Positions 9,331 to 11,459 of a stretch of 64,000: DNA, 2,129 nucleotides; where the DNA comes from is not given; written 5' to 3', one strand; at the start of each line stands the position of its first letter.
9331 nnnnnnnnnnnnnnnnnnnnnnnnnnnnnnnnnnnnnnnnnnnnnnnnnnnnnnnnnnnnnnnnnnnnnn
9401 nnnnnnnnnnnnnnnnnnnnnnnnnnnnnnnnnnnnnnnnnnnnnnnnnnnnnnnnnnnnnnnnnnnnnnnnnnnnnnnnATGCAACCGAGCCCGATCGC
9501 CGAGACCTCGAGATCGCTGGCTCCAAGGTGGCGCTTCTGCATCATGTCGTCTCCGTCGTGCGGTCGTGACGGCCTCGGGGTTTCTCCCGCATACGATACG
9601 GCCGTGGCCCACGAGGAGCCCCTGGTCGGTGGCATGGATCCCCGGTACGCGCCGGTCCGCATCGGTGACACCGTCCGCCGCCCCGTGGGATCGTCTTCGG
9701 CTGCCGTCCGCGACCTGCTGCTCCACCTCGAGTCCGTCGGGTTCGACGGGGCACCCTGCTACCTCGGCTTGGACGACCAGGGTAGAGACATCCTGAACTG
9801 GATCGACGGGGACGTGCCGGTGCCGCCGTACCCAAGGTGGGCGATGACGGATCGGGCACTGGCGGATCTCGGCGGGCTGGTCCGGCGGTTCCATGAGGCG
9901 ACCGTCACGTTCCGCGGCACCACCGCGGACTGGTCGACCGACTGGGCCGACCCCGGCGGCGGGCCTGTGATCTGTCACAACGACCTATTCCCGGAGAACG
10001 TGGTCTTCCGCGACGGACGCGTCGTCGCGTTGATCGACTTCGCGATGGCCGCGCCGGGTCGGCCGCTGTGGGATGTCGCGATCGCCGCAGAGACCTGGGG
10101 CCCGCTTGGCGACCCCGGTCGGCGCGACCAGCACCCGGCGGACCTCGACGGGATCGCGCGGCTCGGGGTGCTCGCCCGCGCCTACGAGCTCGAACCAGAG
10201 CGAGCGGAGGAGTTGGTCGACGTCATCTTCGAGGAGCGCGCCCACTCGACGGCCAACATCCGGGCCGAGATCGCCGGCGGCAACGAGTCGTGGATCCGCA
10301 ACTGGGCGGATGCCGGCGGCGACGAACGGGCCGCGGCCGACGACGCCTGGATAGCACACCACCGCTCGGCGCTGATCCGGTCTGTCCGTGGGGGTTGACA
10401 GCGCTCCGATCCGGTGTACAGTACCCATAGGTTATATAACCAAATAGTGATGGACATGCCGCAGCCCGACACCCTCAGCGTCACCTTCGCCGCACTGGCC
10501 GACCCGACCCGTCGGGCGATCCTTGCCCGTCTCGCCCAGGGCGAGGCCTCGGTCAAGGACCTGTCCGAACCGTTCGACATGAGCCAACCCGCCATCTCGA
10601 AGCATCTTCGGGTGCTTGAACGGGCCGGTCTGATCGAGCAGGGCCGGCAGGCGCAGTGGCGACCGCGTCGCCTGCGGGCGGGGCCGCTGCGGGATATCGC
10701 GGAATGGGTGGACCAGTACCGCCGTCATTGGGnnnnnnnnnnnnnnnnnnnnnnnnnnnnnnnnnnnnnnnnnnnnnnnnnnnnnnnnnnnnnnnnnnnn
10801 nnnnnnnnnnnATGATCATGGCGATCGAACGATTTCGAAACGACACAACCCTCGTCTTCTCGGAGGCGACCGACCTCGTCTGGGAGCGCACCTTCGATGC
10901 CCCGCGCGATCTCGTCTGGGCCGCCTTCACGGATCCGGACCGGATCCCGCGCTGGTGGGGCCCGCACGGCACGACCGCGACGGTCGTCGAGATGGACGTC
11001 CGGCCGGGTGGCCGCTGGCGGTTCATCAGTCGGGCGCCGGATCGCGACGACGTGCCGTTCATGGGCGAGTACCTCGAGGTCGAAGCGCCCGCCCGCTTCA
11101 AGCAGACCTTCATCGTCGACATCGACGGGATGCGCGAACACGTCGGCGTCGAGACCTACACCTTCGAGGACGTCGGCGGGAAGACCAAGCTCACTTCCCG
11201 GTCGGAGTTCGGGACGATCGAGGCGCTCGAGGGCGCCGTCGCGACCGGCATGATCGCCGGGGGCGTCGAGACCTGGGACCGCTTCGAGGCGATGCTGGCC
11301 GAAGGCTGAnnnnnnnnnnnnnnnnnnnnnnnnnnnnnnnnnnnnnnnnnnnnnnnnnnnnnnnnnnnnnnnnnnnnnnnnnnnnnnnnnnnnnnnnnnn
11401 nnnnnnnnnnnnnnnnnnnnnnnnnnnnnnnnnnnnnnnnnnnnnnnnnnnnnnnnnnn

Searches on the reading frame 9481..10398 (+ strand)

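Call 48: search_protein_families(library=pfam, proteins=[window:9481-10398:+], max_evalue=0.0001)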
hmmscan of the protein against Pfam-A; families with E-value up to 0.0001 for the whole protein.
window:9481-10398:+ (305 aa): 1 family
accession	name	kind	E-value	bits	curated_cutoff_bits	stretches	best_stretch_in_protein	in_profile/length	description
PF01636.29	APH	-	2.4e-13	50.9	23.2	1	157-221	164-228/239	Phosphotransferase enzyme family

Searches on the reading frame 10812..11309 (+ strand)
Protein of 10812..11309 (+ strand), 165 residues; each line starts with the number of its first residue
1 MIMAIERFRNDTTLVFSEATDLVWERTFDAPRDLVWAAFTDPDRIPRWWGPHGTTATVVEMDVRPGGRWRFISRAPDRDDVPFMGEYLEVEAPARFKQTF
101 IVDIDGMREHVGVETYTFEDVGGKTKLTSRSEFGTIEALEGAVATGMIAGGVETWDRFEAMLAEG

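Call 48: search_protein_families(library=pfam, proteins=[window:10812-11309:+], max_evalue=0.0001)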
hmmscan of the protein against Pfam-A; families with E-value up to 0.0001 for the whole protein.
window:10812-11309:+ (165 aa): 2 families
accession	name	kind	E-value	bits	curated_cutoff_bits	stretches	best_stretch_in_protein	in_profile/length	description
PF08327.17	AHSA1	-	4.1e-26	92.1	22.1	1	29-162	1-124/125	Activator of Hsp90 ATPase homolog 1-like protein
PF10604.15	Polyketide_cyc2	-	5.5e-10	40.1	27.4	1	25-153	7-127/142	Polyketide cyclase / dehydrase and lipid transport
